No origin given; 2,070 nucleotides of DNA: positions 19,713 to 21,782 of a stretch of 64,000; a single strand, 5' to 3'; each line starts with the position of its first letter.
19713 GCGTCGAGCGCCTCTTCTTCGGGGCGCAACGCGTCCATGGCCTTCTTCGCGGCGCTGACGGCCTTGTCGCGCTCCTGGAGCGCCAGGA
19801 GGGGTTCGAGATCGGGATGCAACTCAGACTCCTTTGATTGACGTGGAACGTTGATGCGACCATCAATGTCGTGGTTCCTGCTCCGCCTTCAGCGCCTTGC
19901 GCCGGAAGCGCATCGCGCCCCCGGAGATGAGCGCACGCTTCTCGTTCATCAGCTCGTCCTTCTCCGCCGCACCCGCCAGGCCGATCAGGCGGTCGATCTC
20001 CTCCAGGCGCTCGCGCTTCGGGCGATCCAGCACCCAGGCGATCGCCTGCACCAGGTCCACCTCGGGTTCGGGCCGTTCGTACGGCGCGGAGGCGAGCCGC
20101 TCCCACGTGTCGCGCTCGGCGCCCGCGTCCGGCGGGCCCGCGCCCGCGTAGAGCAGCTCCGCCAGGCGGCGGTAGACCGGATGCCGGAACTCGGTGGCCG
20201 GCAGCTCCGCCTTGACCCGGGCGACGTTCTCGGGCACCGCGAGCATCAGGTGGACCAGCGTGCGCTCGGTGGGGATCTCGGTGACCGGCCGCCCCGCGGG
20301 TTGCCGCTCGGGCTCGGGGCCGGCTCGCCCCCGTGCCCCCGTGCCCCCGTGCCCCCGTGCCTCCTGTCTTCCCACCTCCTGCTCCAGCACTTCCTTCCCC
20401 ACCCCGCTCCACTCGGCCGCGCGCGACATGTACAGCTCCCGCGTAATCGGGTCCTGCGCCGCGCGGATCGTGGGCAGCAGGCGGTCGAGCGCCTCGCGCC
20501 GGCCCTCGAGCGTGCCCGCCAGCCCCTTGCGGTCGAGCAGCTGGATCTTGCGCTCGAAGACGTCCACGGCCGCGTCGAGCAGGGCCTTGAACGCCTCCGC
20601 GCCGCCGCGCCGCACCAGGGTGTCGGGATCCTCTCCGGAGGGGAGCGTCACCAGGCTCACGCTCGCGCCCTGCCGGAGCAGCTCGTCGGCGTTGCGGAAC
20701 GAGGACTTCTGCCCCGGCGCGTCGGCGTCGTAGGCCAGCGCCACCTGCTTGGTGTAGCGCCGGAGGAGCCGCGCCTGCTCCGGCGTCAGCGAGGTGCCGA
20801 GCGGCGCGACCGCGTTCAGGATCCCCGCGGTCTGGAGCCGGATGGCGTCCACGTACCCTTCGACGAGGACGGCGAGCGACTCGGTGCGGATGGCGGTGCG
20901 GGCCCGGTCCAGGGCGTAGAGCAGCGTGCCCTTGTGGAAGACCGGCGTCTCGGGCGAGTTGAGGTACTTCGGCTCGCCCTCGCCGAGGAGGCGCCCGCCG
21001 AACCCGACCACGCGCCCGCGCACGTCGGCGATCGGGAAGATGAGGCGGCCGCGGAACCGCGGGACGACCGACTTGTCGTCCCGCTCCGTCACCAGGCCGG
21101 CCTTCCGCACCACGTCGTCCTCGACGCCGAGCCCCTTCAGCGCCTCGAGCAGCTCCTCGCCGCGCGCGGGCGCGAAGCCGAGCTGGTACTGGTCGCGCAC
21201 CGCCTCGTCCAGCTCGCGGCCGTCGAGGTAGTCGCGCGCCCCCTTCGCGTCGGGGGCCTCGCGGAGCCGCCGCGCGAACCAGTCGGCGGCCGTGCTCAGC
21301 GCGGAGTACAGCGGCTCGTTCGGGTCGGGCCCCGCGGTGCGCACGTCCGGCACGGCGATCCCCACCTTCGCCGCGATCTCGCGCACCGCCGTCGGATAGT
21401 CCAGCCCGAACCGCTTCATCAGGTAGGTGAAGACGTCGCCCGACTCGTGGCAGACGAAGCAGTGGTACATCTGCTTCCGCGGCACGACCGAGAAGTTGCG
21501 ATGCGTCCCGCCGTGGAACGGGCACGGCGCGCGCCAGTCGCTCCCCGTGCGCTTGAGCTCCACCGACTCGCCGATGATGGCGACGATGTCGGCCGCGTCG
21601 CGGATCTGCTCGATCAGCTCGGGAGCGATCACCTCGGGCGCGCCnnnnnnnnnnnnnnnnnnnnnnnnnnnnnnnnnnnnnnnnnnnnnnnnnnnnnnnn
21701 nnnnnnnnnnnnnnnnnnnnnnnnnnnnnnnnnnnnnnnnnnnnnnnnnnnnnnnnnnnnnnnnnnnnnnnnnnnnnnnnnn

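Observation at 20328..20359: Perfect (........)x4 octamer microsatellite and G-quadruplex motif in the sense strand of essential dnaG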

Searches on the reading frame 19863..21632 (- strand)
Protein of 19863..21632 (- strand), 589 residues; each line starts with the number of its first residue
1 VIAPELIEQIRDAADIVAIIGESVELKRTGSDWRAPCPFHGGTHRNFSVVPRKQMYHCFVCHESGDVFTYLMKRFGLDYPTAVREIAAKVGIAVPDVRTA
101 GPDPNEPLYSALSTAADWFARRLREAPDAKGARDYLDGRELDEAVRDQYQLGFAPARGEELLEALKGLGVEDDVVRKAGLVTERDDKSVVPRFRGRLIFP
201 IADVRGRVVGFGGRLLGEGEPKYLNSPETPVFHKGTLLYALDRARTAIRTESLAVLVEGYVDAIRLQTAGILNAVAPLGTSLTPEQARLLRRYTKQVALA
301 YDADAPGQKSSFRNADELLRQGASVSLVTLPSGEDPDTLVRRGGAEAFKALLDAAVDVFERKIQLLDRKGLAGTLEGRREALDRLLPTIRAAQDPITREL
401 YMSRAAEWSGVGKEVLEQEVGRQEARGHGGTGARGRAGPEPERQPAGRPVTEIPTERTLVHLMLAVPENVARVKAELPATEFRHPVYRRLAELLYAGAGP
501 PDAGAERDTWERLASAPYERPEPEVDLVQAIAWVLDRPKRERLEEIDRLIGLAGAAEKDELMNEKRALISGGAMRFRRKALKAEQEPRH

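Call 5: search_protein_families(library=pfam, proteins=[window:19863-21632:-])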
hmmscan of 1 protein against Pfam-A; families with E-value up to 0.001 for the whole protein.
window:19863-21632:- (589 aa): 7 families
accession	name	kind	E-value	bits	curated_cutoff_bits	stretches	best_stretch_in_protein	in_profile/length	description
PF08275.17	DNAG_N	-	1.9e-36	125.4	26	1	119-244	2-127/128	DNA primase catalytic core, N-terminal domain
PF01807.25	Zn_ribbon_DnaG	-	2.9e-27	94.8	24.9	1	4-96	3-95/98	CHC2 zinc finger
PF13155.12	Toprim_2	-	2e-18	66.9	22.1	1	255-339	1-87/88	Toprim-like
PF13662.12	Toprim_4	-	5.7e-16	58.9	25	1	253-328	2-84/85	Toprim domain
PF10410.14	DnaB_bind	-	3.1e-08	34.2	20.6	1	374-414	16-56/56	DnaB-helicase binding domain of primase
PF01751.28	Toprim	-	5.2e-08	33.4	23.1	1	255-315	3-77/96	Toprim domain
PF13362.12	Toprim_3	-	6.7e-05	23.7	27.2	1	255-346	3-95/95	Toprim domain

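Call 9: find_related_loci(query=window:19863-21632:-, collection=genome_contigs, flank=3000)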
Query window:19863-21632:- (589 aa) in genome_contigs; peptide patterns used: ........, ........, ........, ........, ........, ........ (x = any residue, [..] = any of these).
600 stretches matched a pattern (row limit reached: there are more); 584 encode a relative of the query (tblastn E <= 1e-3); the best 80 are kept; 80 distinct loci.
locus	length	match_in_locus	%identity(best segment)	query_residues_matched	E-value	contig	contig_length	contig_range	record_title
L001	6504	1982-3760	69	1-589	0e+0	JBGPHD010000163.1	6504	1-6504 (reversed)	MAG: Gemmatimonadota bacterium isolate OBJ_0618_7090110_367 k141_9169407_length_6504_cov_26.4069, whole genome shotgun s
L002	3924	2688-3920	72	1-411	0e+0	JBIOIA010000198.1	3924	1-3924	MAG: Gemmatimonadales bacterium isolate GcC11-17 k141_1137351_length_3924_cov_21.5985, whole genome shotgun sequence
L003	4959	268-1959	54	1-568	0e+0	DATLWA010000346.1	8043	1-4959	MAG TPA_asm: Gemmatimonadales bacterium isolate SMAG_U13206 k141_30424, whole genome shotgun sequence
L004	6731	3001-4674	55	1-564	0e+0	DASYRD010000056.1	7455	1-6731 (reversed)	MAG TPA_asm: Gemmatimonadales bacterium isolate SMAG_U4502 k141_284541, whole genome shotgun sequence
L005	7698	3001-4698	52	1-570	0e+0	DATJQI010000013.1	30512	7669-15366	MAG TPA_asm: Gemmatimonadales bacterium isolate SMAG_U14936 k141_2653028, whole genome shotgun sequence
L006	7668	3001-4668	55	1-564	0e+0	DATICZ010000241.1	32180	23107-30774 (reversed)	MAG TPA_asm: Gemmatimonadales bacterium isolate SMAG_U16330 k141_518111, whole genome shotgun sequence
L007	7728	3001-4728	51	1-583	5e-177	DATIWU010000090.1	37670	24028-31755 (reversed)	MAG TPA_asm: Gemmatimonadales bacterium isolate SMAG_U15231 k141_4778737, whole genome shotgun sequence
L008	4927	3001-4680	52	1-570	6e-178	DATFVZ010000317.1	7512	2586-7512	MAG TPA_asm: Gemmatimonadales bacterium isolate SMAG_U9477 k141_7039657, whole genome shotgun sequence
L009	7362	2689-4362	53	1-568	7e-175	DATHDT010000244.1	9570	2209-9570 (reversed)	MAG TPA_asm: Gemmatimonadales bacterium isolate SMAG_U12401 k141_118435, whole genome shotgun sequence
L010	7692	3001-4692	52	1-566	7e-175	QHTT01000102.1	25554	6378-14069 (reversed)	MAG: Gemmatimonadetes bacterium isolate AG45 14_1009_05_20cm_scaffold_835_curated, whole genome shotgun sequence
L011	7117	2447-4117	52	1-566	8e-173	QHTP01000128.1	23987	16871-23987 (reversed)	MAG: Gemmatimonadetes bacterium isolate AG49 14_0929_09_30cm_scaffold_7605_curated, whole genome shotgun sequence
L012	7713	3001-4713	51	2-568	2e-177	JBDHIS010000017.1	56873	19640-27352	MAG: Gemmatimonadota bacterium isolate BHB10-2_Bin_329 BHB10-2_Bin_329_scaffold_2527, whole genome shotgun sequence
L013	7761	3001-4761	50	1-585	3e-172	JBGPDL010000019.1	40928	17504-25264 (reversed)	MAG: Gemmatimonadota bacterium isolate OBJ_0618_050_25 k141_1024264_length_40928_cov_22.2987, whole genome shotgun seque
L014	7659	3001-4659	51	1-565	2e-172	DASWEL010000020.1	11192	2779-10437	MAG TPA_asm: Gemmatimonadales bacterium isolate SMAG_U2761 k141_1155733, whole genome shotgun sequence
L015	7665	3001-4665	52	1-550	8e-172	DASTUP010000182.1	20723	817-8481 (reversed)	MAG TPA_asm: Gemmatimonadales bacterium isolate SMAG_U2335 k141_321988, whole genome shotgun sequence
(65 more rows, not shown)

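Call 10: find_homologous_proteins(query=window:19863-21632:-)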
Query window:19863-21632:- (589 aa): 7960 proteins with E <= 0.001 among 8000 candidates; the best 120 are listed.
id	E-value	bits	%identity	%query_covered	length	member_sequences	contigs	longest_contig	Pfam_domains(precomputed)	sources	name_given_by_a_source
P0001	0.0e+0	1302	100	100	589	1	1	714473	PF08275.18,PF13155.13,PF01807.26,PF13662.13,PF10410.15,PF01751.29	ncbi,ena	-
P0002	0.0e+0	1260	97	100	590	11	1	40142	PF08275.18,PF13155.13,PF01807.26,PF13662.13,PF10410.15,PF01751.29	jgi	jgi:DNA primase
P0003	0.0e+0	1249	95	100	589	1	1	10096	PF08275.18,PF13155.13,PF01807.26,PF13662.13,PF10410.15,PF01751.29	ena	-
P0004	0.0e+0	1243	95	100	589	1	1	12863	PF08275.18,PF13155.13,PF01807.26,PF13662.13,PF10410.15,PF01751.29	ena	-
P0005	0.0e+0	1221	94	100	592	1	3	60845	PF08275.18,PF13155.13,PF01807.26,PF13662.13,PF10410.15,PF01751.29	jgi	jgi:DNA primase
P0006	0.0e+0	1213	93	100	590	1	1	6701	PF08275.18,PF13155.13,PF01807.26,PF13662.13,PF10410.15,PF01751.29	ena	-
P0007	0.0e+0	1213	93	100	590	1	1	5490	PF08275.18,PF13155.13,PF01807.26,PF13662.13,PF10410.15,PF01751.29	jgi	-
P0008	0.0e+0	1201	93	100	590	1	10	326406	PF08275.18,PF13155.13,PF01807.26,PF13662.13,PF10410.15,PF01751.29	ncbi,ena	ncbi:MAG: DNA primase [Gemmatimonadales bacterium]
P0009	0.0e+0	1200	92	100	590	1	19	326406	PF08275.18,PF13155.13,PF01807.26,PF13662.13,PF10410.15,PF01751.29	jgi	jgi:DNA primase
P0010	0.0e+0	1199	92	100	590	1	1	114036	PF08275.18,PF13155.13,PF01807.26,PF13662.13,PF10410.15,PF01751.29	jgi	-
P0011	0.0e+0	1199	92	100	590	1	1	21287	PF08275.18,PF13155.13,PF01807.26,PF13662.13,PF10410.15,PF01751.29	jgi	-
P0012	0.0e+0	1197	92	100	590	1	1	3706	PF08275.18,PF13155.13,PF01807.26,PF13662.13,PF10410.15,PF01751.29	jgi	-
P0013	0.0e+0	1183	91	100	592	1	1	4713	PF08275.18,PF13155.13,PF01807.26,PF13662.13,PF10410.15,PF01751.29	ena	-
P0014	0.0e+0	1177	90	100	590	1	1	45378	PF08275.18,PF13155.13,PF01807.26,PF13662.13,PF10410.15,PF01751.29,PF13362.13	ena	-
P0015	0.0e+0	1177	90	100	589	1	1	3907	PF08275.18,PF13155.13,PF01807.26,PF13662.13,PF10410.15,PF01751.29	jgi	jgi:DNA primase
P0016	0.0e+0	1176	90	100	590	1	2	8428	PF08275.18,PF13155.13,PF01807.26,PF13662.13,PF10410.15,PF01751.29,PF13362.13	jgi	jgi:DNA primase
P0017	0.0e+0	1167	89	100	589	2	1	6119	PF08275.18,PF13155.13,PF01807.26,PF13662.13,PF10410.15,PF01751.29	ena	-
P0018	0.0e+0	1166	90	100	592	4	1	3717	PF08275.18,PF13155.13,PF01807.26,PF13662.13,PF10410.15,PF01751.29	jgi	-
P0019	0.0e+0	1165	90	100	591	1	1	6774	PF08275.18,PF13155.13,PF01807.26,PF13662.13,PF10410.15,PF01751.29,PF13362.13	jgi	-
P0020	0.0e+0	1162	89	100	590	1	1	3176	PF08275.18,PF13155.13,PF01807.26,PF13662.13,PF10410.15,PF01751.29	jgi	-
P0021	0.0e+0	1151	88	100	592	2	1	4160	PF08275.18,PF13155.13,PF01807.26,PF13662.13,PF10410.15,PF01751.29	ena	-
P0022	0.0e+0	1145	89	100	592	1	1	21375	PF08275.18,PF13155.13,PF01807.26,PF13662.13,PF10410.15,PF01751.29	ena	-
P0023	0.0e+0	1104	85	100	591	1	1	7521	PF08275.18,PF13155.13,PF01807.26,PF13662.13,PF10410.15,PF01751.29,PF13362.13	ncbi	-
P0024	0.0e+0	1069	82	100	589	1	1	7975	PF08275.18,PF13155.13,PF01807.26,PF13662.13,PF10410.15,PF01751.29,PF13362.13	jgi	jgi:DNA primase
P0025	0.0e+0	1066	83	100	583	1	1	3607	PF08275.18,PF13155.13,PF01807.26,PF13662.13,PF10410.15,PF01751.29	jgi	jgi:DNA primase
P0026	0.0e+0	1014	77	100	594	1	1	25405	PF08275.18,PF13155.13,PF01807.26,PF13662.13,PF10410.15,PF01751.29,PF13362.13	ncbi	-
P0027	1.8e-286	970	74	100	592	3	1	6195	PF08275.18,PF13155.13,PF01807.26,PF13662.13,PF10410.15,PF01751.29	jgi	jgi:DNA primase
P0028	2.6e-273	926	73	100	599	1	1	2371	PF08275.18,PF13155.13,PF01807.26,PF13662.13,PF10410.15,PF01751.29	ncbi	-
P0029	5.2e-273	925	72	100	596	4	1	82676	PF08275.18,PF13155.13,PF01807.26,PF13662.13,PF10410.15,PF01751.29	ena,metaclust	metaclust:\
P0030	1.5e-272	924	73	100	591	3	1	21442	PF08275.18,PF13155.13,PF01807.26,PF13662.13,PF10410.15,PF01751.29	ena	-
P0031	8.7e-272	921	73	100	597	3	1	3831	PF08275.18,PF13155.13,PF01807.26,PF13662.13,PF10410.15,PF01751.29,PF13362.13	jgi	-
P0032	3.1e-271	919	72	100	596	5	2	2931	PF08275.18,PF13155.13,PF01807.26,PF13662.13,PF10410.15,PF01751.29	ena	-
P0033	5.2e-271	918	72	100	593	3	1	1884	PF08275.18,PF13155.13,PF01807.26,PF13662.13,PF10410.15,PF01751.29,PF13362.13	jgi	jgi:DNA primase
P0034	1.2e-269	914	72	100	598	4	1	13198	PF08275.18,PF13155.13,PF01807.26,PF13662.13,PF10410.15,PF01751.29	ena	-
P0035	5.7e-269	912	72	100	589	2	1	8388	PF08275.18,PF13155.13,PF01807.26,PF13662.13,PF10410.15,PF01751.29,PF13362.13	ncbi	-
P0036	8.6e-269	911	72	100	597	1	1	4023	PF08275.18,PF13155.13,PF01807.26,PF13662.13,PF10410.15,PF01751.29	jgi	jgi:DNA primase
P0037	1.0e-268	911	89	81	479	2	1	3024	PF08275.18,PF13155.13,PF13662.13,PF10410.15,PF01751.29,PF13362.13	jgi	jgi:DNA primase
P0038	1.5e-268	910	72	100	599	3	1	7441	PF08275.18,PF13155.13,PF01807.26,PF13662.13,PF10410.15,PF01751.29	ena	-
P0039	1.7e-268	910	71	100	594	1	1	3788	PF08275.18,PF13155.13,PF01807.26,PF13662.13,PF10410.15,PF01751.29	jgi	jgi:DNA primase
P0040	2.3e-268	910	73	100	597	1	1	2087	PF08275.18,PF13155.13,PF01807.26,PF13662.13,PF10410.15,PF01751.29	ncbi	-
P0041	2.4e-268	910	72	100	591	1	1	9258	PF08275.18,PF13155.13,PF01807.26,PF13662.13,PF10410.15,PF01751.29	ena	-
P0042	2.2e-267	907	72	100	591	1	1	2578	PF08275.18,PF13155.13,PF01807.26,PF13662.13,PF10410.15,PF01751.29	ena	-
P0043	2.7e-267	906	72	100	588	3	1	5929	PF08275.18,PF13155.13,PF01807.26,PF13662.13,PF10410.15,PF01751.29,PF13362.13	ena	-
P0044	7.3e-267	905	72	100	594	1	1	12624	PF08275.18,PF13155.13,PF01807.26,PF13662.13,PF10410.15,PF01751.29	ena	-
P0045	1.2e-266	904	71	100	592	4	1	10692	PF08275.18,PF13155.13,PF01807.26,PF13662.13,PF10410.15,PF01751.29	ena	-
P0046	1.3e-266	904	71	100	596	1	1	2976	PF08275.18,PF13155.13,PF01807.26,PF13662.13,PF10410.15,PF01751.29,PF13362.13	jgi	jgi:DNA primase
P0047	1.7e-266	904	72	100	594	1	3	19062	PF08275.18,PF13155.13,PF01807.26,PF13662.13,PF10410.15,PF01751.29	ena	-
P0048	2.4e-266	903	71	100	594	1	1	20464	PF08275.18,PF13155.13,PF01807.26,PF13662.13,PF10410.15,PF01751.29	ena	-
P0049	2.6e-266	903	71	100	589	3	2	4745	PF08275.18,PF13155.13,PF01807.26,PF13662.13,PF10410.15,PF01751.29,PF13362.13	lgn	-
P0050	3.2e-266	903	71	100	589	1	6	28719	PF08275.18,PF13155.13,PF01807.26,PF13662.13,PF10410.15,PF01751.29,PF13362.13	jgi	jgi:DNA primase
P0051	3.5e-266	903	71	100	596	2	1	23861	PF08275.18,PF13155.13,PF01807.26,PF13662.13,PF10410.15,PF01751.29,PF13362.13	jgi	jgi:DNA primase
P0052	3.5e-266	903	72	100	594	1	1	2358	PF08275.18,PF13155.13,PF01807.26,PF13662.13,PF10410.15,PF01751.29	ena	-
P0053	6.9e-266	902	71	100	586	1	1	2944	PF08275.18,PF13155.13,PF01807.26,PF13662.13,PF10410.15,PF01751.29,PF13362.13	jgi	jgi:DNA primase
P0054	7.2e-266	902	71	100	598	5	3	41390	PF08275.18,PF13155.13,PF01807.26,PF13662.13,PF10410.15,PF01751.29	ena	-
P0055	9.6e-266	901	72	100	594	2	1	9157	PF08275.18,PF13155.13,PF01807.26,PF13662.13,PF10410.15,PF01751.29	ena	-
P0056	1.3e-265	901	71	100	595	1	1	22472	PF08275.18,PF13155.13,PF01807.26,PF13662.13,PF10410.15,PF01751.29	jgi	jgi:DNA primase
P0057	3.3e-265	899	70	100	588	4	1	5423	PF08275.18,PF13155.13,PF01807.26,PF13662.13,PF10410.15,PF01751.29,PF13362.13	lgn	-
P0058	1.5e-264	897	71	100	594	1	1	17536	PF08275.18,PF13155.13,PF01807.26,PF13662.13,PF10410.15,PF01751.29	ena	-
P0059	5.8e-264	895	71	100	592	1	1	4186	PF08275.18,PF13155.13,PF01807.26,PF13662.13,PF10410.15,PF01751.29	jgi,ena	jgi:DNA primase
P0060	6.0e-264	895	71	100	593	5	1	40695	PF08275.18,PF13155.13,PF01807.26,PF13662.13,PF10410.15,PF01751.29,PF13362.13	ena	-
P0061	1.1e-263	894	71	100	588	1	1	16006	PF08275.18,PF13155.13,PF01807.26,PF13662.13,PF10410.15,PF01751.29,PF13362.13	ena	-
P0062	6.4e-263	892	71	100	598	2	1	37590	PF08275.18,PF13155.13,PF01807.26,PF13662.13,PF10410.15,PF01751.29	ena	-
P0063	7.1e-263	892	70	100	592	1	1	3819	PF08275.18,PF13155.13,PF01807.26,PF13662.13,PF10410.15,PF01751.29,PF13362.13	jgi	jgi:DNA primase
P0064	1.1e-262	891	70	100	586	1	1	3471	PF08275.18,PF13155.13,PF01807.26,PF13662.13,PF10410.15,PF01751.29,PF13362.13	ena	-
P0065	2.2e-262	890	69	100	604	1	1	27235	PF08275.18,PF13155.13,PF01807.26,PF13662.13,PF10410.15,PF01751.29,PF13362.13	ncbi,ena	-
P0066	3.5e-262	889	70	100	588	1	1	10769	PF08275.18,PF13155.13,PF01807.26,PF13662.13,PF10410.15,PF01751.29,PF13362.13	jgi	-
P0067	3.5e-262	889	71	100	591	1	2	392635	PF08275.18,PF13155.13,PF01807.26,PF13662.13,PF10410.15,PF01751.29,PF13362.13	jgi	jgi:DNA primase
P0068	5.1e-262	889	69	100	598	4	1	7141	PF08275.18,PF13155.13,PF01807.26,PF13662.13,PF10410.15,PF01751.29,PF13362.13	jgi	-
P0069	1.5e-261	887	70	100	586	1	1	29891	PF08275.18,PF13155.13,PF01807.26,PF13662.13,PF10410.15,PF01751.29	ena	-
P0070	1.8e-261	887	69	100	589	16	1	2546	PF08275.18,PF13155.13,PF01807.26,PF13662.13,PF10410.15,PF01751.29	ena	-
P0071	2.0e-258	877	69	100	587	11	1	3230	PF08275.18,PF13155.13,PF01807.26,PF13662.13,PF10410.15,PF01751.29,PF13362.13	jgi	-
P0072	6.0e-258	875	69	100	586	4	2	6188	PF08275.18,PF13155.13,PF01807.26,PF13662.13,PF10410.15,PF01751.29,PF13362.13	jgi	jgi:DNA primase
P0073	1.5e-256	871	68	100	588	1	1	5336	PF08278.17,PF08275.18,PF13155.13,PF01807.26,PF13662.13,PF10410.15,PF01751.29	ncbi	-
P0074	1.8e-256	870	69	100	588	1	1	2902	PF08278.17,PF08275.18,PF13155.13,PF01807.26,PF13662.13,PF10410.15,PF01751.29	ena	-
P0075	3.9e-256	869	70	100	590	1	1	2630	PF08275.18,PF13155.13,PF01807.26,PF13662.13,PF10410.15,PF01751.29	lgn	-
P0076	7.1e-255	865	70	100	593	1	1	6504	PF08275.18,PF13155.13,PF01807.26,PF13662.13,PF10410.15,PF01751.29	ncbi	-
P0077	2.2e-254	864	67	100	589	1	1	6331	PF08275.18,PF13155.13,PF01807.26,PF13662.13,PF10410.15,PF01751.29,PF13362.13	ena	-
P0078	2.5e-254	863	67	100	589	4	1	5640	PF08275.18,PF13155.13,PF01807.26,PF13662.13,PF10410.15,PF01751.29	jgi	jgi:DNA primase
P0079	3.7e-254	863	69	100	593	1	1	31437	PF08275.18,PF13155.13,PF01807.26,PF13662.13,PF10410.15,PF01751.29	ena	-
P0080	1.6e-253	861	68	100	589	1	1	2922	PF08275.18,PF13155.13,PF01807.26,PF13662.13,PF10410.15,PF01751.29,PF13362.13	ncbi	-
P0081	4.9e-253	859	69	100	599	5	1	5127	PF08275.18,PF13155.13,PF01807.26,PF13662.13,PF10410.15,PF01751.29,PF13362.13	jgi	jgi:DNA primase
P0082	8.2e-252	855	70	100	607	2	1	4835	PF08275.18,PF13155.13,PF01807.26,PF13662.13,PF10410.15,PF01751.29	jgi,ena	jgi:DNA primase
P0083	1.7e-251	854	67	100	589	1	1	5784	PF08275.18,PF13155.13,PF01807.26,PF13662.13,PF10410.15,PF01751.29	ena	-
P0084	3.8e-251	853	66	100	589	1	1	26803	PF08275.18,PF13155.13,PF01807.26,PF13662.13,PF10410.15,PF01751.29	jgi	-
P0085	5.4e-251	852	67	100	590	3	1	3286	PF08275.18,PF13155.13,PF01807.26,PF13662.13,PF10410.15,PF01751.29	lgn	-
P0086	9.4e-251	852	69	100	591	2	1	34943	PF08275.18,PF13155.13,PF01807.26,PF13662.13,PF10410.15,PF01751.29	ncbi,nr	ncbi:MAG: DNA primase [Gemmatimonadetes bacterium]|nr:DNA primase [Gemmatimonadota bacterium]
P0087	8.8e-249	845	67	100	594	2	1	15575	PF08275.18,PF13155.13,PF01807.26,PF13662.13,PF10410.15,PF01751.29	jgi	-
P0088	8.1e-248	842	66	100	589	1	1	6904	PF08275.18,PF13155.13,PF01807.26,PF13662.13,PF10410.15,PF01751.29,PF13362.13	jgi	jgi:DNA primase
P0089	2.8e-247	840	68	100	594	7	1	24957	PF08275.18,PF13155.13,PF01807.26,PF13662.13,PF10410.15,PF01751.29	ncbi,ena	ncbi:MAG: DNA primase [Gemmatimonadota bacterium]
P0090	7.7e-246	835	84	79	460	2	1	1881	PF08275.18,PF13155.13,PF01807.26,PF13662.13,PF10410.15,PF01751.29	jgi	jgi:DNA primase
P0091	1.4e-245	835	67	100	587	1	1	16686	PF08275.18,PF13155.13,PF01807.26,PF13662.13,PF10410.15,PF01751.29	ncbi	-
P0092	4.0e-245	833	67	100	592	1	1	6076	PF08275.18,PF13155.13,PF01807.26,PF13662.13,PF10410.15,PF01751.29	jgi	jgi:DNA primase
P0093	5.2e-244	829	66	100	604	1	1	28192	PF08275.18,PF13155.13,PF01807.26,PF13662.13,PF10410.15,PF01751.29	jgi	jgi:DNA primase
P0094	5.5e-242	823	66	100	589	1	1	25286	PF08275.18,PF13155.13,PF01807.26,PF13662.13,PF10410.15,PF01751.29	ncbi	-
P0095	2.3e-241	821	67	100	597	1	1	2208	PF08275.18,PF13155.13,PF01807.26,PF13662.13,PF10410.15,PF01751.29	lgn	-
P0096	2.9e-241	820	67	100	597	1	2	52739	PF08275.18,PF13155.13,PF01807.26,PF13662.13,PF10410.15,PF01751.29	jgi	jgi:DNA primase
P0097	8.1e-241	819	66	100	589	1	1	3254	PF08275.18,PF13155.13,PF01807.26,PF13662.13,PF10410.15,PF01751.29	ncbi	-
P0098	9.3e-241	819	65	100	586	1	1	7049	PF08275.18,PF13155.13,PF01807.26,PF13662.13,PF10410.15,PF01751.29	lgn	-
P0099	3.5e-239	813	64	100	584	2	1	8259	PF08275.18,PF13155.13,PF01807.26,PF13662.13,PF10410.15,PF01751.29,PF13362.13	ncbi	ncbi:MAG: DNA primase [Gemmatimonadales bacterium]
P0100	3.2e-237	807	64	100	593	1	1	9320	PF08275.18,PF13155.13,PF01807.26,PF13662.13,PF10410.15,PF01751.29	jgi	-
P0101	1.7e-236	805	66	100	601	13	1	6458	PF08275.18,PF13155.13,PF01807.26,PF13662.13,PF01751.29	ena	-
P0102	2.9e-235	801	65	99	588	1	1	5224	PF08275.18,PF13155.13,PF01807.26,PF13662.13,PF10410.15,PF01751.29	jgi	jgi:DNA primase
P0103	1.5e-234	798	64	100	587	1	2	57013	PF08275.18,PF13155.13,PF01807.26,PF13662.13,PF10410.15,PF01751.29,PF13362.13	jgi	-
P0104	3.8e-231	787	65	100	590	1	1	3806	PF08275.18,PF13155.13,PF01807.26,PF13662.13,PF10410.15,PF01751.29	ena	-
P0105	7.6e-231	786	62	100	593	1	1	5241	PF08275.18,PF13155.13,PF01807.26,PF13662.13,PF10410.15,PF01751.29,PF13362.13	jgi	-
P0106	1.6e-229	782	63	99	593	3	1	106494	PF08275.18,PF13155.13,PF01807.26,PF13662.13,PF10410.15,PF01751.29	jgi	jgi:DNA primase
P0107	7.0e-229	779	81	72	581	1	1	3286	PF08275.18,PF13155.13,PF01807.26,PF13662.13,PF10410.15,PF01751.29,PF13362.13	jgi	jgi:DNA primase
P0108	8.1e-229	779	63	100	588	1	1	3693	PF08275.18,PF13155.13,PF01807.26,PF13662.13,PF10410.15,PF01751.29,PF13362.13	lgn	-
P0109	8.9e-229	779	60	100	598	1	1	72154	PF08275.18,PF13155.13,PF01807.26,PF13662.13,PF10410.15,PF01751.29,PF13362.13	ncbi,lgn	-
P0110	1.5e-228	778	62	99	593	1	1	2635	PF08275.18,PF13155.13,PF01807.26,PF13662.13,PF10410.15,PF01751.29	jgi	jgi:DNA primase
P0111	4.1e-228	777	64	100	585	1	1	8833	PF08275.18,PF13155.13,PF01807.26,PF13662.13,PF10410.15,PF01751.29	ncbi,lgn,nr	ncbi:MAG TPA: DNA primase [Gemmatimonadales bacterium]|nr:DNA primase [Gemmatimonadales bacterium]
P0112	4.6e-228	777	64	100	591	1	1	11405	PF08275.18,PF13155.13,PF01807.26,PF13662.13,PF10410.15,PF01751.29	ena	-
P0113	5.3e-228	777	62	100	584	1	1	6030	PF08275.18,PF13155.13,PF01807.26,PF13662.13,PF10410.15,PF01751.29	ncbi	-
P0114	1.1e-227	776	63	100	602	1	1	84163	PF08275.18,PF13155.13,PF01807.26,PF13662.13,PF10410.15,PF01751.29,PF13362.13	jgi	jgi:DNA primase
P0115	1.5e-227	775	63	99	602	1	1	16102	PF08275.18,PF13155.13,PF01807.26,PF13662.13,PF10410.15,PF01751.29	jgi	-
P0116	2.8e-227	774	64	100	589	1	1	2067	PF08275.18,PF13155.13,PF01807.26,PF13662.13,PF10410.15,PF01751.29,PF13362.13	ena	-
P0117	7.8e-227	773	63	100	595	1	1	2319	PF08275.18,PF13155.13,PF01807.26,PF13662.13,PF10410.15,PF01751.29,PF13362.13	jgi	jgi:DNA primase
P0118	2.0e-226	771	60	100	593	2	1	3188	PF08275.18,PF13155.13,PF01807.26,PF13662.13,PF10410.15,PF01751.29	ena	-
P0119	2.1e-226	771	62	99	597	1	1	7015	PF08275.18,PF13155.13,PF01807.26,PF13662.13,PF10410.15,PF01751.29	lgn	-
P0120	3.4e-226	771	64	100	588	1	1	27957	PF08275.18,PF13155.13,PF01807.26,PF13662.13,PF10410.15,PF01751.29,PF13362.13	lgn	-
